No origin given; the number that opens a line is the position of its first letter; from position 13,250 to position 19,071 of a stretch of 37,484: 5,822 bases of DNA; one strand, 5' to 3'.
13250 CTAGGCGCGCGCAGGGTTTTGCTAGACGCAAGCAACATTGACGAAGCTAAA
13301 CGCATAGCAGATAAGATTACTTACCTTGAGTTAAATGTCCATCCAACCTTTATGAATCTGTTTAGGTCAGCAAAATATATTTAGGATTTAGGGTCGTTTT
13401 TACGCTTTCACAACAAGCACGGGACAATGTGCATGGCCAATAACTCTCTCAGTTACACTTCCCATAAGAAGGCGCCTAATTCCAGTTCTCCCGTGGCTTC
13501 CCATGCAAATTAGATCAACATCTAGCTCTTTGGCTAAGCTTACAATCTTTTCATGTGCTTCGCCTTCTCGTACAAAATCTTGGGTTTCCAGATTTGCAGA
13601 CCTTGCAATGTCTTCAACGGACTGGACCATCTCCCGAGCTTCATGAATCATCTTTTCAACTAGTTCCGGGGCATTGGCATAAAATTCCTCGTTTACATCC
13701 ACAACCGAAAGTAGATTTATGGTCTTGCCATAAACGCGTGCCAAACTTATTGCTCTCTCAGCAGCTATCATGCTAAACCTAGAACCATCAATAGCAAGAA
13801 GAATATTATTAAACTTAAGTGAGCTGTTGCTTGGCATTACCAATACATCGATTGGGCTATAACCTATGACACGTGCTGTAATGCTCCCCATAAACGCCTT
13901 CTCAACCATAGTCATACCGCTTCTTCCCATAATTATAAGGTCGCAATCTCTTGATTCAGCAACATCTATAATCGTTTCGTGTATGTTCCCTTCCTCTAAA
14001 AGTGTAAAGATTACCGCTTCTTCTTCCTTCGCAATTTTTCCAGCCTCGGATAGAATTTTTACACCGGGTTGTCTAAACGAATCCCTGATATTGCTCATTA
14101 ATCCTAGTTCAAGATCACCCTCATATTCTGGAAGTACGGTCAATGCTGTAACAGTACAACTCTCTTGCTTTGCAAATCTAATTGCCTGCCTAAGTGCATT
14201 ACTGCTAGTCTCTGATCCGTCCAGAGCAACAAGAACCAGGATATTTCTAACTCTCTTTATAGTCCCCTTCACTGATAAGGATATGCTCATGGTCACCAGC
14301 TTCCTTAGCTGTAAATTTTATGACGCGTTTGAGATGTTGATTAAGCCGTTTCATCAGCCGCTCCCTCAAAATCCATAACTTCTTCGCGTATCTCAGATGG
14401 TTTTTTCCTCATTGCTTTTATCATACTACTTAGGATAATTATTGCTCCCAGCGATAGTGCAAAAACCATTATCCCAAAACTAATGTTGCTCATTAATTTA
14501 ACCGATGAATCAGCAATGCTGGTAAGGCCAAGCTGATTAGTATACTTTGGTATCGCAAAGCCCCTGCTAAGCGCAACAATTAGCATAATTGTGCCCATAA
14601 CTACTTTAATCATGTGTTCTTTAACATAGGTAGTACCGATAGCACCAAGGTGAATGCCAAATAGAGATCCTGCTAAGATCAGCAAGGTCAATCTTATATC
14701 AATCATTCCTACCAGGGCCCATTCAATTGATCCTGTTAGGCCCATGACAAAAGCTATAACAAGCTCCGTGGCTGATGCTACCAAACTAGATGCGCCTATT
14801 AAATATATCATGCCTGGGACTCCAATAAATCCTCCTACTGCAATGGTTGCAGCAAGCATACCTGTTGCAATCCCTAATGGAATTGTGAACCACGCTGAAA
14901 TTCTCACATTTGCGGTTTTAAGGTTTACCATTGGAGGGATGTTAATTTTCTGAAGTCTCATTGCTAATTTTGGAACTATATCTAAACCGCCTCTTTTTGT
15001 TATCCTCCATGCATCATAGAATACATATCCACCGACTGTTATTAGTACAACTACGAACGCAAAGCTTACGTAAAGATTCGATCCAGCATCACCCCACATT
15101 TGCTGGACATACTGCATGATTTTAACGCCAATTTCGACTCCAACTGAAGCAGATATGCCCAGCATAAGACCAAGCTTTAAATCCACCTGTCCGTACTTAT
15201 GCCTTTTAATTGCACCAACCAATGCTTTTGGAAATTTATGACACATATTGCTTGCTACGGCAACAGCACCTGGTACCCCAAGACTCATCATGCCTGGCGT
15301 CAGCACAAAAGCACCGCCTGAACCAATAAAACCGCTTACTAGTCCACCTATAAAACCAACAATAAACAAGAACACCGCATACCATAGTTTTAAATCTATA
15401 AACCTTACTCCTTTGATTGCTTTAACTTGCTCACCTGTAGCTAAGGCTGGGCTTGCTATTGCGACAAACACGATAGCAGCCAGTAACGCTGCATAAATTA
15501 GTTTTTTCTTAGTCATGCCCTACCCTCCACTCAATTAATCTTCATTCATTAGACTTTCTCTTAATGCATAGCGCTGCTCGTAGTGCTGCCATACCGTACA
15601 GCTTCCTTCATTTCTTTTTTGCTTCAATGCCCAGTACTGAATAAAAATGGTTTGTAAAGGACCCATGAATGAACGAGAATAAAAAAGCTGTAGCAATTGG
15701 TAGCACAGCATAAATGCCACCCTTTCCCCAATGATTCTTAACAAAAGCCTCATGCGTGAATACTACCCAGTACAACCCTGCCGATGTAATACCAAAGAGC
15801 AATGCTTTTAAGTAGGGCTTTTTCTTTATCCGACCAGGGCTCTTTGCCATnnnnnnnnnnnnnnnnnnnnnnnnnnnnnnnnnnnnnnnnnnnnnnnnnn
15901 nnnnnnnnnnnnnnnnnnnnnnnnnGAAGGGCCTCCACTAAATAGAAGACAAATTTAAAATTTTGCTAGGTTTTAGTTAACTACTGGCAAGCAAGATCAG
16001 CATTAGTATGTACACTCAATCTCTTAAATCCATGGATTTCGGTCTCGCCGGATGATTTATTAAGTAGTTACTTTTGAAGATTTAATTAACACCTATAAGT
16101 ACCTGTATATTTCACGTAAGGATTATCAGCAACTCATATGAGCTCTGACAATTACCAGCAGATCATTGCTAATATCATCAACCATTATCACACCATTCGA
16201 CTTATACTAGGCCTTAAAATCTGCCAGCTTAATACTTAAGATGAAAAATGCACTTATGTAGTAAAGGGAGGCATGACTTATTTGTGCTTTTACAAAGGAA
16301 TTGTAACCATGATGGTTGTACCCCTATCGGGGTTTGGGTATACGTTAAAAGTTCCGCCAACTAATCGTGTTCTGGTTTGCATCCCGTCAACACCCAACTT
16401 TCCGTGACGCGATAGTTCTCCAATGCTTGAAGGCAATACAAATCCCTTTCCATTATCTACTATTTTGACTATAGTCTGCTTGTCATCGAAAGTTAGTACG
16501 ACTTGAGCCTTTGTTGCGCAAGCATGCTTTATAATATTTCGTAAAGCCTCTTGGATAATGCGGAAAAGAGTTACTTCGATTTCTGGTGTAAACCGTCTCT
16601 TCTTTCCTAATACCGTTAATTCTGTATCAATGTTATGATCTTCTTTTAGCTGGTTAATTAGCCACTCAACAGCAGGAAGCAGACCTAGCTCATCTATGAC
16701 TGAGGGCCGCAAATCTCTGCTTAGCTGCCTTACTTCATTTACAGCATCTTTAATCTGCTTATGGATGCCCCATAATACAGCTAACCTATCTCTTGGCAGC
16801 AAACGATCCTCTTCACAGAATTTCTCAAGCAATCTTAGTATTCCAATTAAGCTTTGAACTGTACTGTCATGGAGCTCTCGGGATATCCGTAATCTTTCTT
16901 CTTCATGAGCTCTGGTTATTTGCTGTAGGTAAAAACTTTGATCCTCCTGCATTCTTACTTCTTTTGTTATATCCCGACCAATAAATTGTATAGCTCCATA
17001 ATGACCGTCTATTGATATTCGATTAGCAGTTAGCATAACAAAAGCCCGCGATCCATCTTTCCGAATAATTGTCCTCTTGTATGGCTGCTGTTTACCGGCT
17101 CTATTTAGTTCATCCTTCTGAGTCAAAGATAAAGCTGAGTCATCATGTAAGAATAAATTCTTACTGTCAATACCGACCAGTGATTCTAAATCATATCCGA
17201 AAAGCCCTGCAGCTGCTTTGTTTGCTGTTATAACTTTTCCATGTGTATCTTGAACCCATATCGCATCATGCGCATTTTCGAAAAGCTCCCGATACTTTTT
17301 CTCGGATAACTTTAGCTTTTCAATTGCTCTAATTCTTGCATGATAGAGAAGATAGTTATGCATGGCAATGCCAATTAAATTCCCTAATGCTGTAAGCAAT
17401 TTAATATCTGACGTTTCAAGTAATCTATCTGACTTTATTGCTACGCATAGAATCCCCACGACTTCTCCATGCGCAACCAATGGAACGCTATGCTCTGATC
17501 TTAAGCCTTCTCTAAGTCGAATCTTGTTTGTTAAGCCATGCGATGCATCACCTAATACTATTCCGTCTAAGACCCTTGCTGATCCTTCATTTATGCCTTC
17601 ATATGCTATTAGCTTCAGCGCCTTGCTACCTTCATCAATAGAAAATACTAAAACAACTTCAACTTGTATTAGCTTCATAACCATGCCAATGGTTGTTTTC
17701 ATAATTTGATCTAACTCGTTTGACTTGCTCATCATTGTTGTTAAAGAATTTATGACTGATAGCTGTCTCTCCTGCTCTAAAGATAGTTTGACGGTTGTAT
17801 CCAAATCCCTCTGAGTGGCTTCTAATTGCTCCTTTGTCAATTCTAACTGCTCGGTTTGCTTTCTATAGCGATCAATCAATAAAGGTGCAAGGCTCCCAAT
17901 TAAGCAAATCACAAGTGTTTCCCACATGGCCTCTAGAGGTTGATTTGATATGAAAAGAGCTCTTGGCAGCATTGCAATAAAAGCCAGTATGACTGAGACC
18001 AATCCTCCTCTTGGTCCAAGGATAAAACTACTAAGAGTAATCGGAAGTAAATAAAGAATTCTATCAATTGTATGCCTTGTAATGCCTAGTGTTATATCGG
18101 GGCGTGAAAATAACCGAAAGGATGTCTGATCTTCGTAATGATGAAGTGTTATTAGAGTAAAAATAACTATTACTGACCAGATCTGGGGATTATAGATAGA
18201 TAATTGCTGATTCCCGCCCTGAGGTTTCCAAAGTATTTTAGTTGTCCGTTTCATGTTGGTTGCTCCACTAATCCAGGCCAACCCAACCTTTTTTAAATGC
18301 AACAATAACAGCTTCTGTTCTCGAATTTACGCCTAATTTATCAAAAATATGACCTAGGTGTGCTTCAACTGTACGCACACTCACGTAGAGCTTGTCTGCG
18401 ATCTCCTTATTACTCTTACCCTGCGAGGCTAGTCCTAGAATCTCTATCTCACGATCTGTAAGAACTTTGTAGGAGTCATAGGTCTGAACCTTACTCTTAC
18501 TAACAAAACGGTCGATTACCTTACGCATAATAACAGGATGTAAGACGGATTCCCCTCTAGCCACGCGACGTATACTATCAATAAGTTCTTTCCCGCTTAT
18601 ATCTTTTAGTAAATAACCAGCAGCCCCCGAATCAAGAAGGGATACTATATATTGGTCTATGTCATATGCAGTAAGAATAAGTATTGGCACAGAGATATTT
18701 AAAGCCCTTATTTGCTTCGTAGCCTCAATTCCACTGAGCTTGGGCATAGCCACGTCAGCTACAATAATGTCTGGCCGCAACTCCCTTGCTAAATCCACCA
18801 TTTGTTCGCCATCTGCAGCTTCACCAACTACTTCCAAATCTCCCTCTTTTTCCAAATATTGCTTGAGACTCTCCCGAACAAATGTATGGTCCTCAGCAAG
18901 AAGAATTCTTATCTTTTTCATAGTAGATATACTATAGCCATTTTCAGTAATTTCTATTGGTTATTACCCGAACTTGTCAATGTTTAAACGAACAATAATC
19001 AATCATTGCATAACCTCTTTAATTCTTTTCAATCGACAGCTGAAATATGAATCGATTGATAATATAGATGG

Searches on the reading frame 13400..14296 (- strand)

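Call 10: search_protein_families(library=pfam, proteins=[window:13400-14296:-], max_evalue=0.01)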
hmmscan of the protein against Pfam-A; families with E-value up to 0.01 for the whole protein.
window:13400-14296:- (298 aa): 1 family
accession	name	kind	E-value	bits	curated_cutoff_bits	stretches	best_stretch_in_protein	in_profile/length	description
PF00582.32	Usp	-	1e-62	211.3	24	2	162-297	2-141/141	Universal stress protein family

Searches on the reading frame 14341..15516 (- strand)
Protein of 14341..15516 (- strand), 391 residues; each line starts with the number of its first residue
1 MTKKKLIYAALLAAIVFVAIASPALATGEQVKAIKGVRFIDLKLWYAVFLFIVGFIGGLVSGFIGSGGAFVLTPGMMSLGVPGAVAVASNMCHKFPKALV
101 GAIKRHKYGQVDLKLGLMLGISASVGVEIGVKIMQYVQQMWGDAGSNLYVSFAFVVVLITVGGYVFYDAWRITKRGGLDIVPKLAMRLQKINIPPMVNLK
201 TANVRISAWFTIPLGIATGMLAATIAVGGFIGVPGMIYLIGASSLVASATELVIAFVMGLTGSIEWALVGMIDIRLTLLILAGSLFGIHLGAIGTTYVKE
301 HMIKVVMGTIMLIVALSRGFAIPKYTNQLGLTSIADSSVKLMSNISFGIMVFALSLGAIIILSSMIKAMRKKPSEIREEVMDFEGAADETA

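Call 10: search_protein_families(library=pfam, proteins=[window:14341-15516:-], max_evalue=0.01)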
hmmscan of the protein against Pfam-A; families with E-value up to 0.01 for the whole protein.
window:14341-15516:- (391 aa): 1 family
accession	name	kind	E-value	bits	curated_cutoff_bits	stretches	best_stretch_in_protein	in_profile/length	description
PF01925.25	TauE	-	5.7e-37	128.1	32.6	1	50-316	1-235/237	Sulfite exporter TauE/SafE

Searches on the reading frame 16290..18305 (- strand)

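Call 10: search_protein_families(library=pfam, proteins=[window:16290-18305:-], max_evalue=0.01)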
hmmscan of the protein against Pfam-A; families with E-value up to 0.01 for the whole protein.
window:16290-18305:- (671 aa): 9 families
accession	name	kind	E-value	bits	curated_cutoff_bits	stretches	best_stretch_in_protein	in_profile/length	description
PF13426.13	PAS_9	-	5.9e-13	49.4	27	1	347-448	2-103/103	PAS domain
PF02518.31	HATPase_c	-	5.4e-11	43.3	26.4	1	577-671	3-109/111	Histidine kinase-, DNA gyrase B-, and HSP90-like ATPase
PF00989.32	PAS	-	1.1e-10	42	22.6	1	337-445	2-112/113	PAS fold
PF07730.19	HisKA_3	-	1e-09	39.2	24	1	470-535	1-66/68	Histidine kinase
PF13188.13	PAS_8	-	2.5e-09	37.2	21.8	1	337-382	2-44/65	PAS domain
PF13185.12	GAF_2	-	1.2e-07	32.4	28.6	1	263-316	83-136/136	GAF domain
PF01590.32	GAF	-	2.3e-07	31.9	22.4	1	197-315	1-133/133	GAF domain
PF13492.12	GAF_3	-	1.3e-06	29.3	27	1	197-317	1-129/129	GAF domain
PF08448.16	PAS_4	-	1.3e-06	29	23.1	1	342-450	1-109/110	PAS fold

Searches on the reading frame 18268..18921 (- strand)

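Call 10: search_protein_families(library=pfam, proteins=[window:18268-18921:-], max_evalue=0.01)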
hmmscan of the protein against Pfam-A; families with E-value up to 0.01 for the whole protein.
window:18268-18921:- (217 aa): 5 families
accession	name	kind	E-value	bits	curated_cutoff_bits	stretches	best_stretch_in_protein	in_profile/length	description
PF00072.30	Response_reg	-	1.6e-28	99.5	30.2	1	6-117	1-110/111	Response regulator receiver domain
PF00196.25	GerE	-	2.3e-21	75.6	23.5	1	153-208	2-57/57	Bacterial regulatory proteins, luxR family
PF13936.12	HTH_38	-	0.00054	20.1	27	1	150-186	1-38/44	Helix-turn-helix domain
PF08281.18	Sigma70_r4_2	-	0.00081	19.4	25.7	1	167-190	25-48/54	Sigma-70, region 4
PF13384.12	HTH_23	-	0.00089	19.5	24.6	1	157-185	6-34/50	Homeodomain-like domain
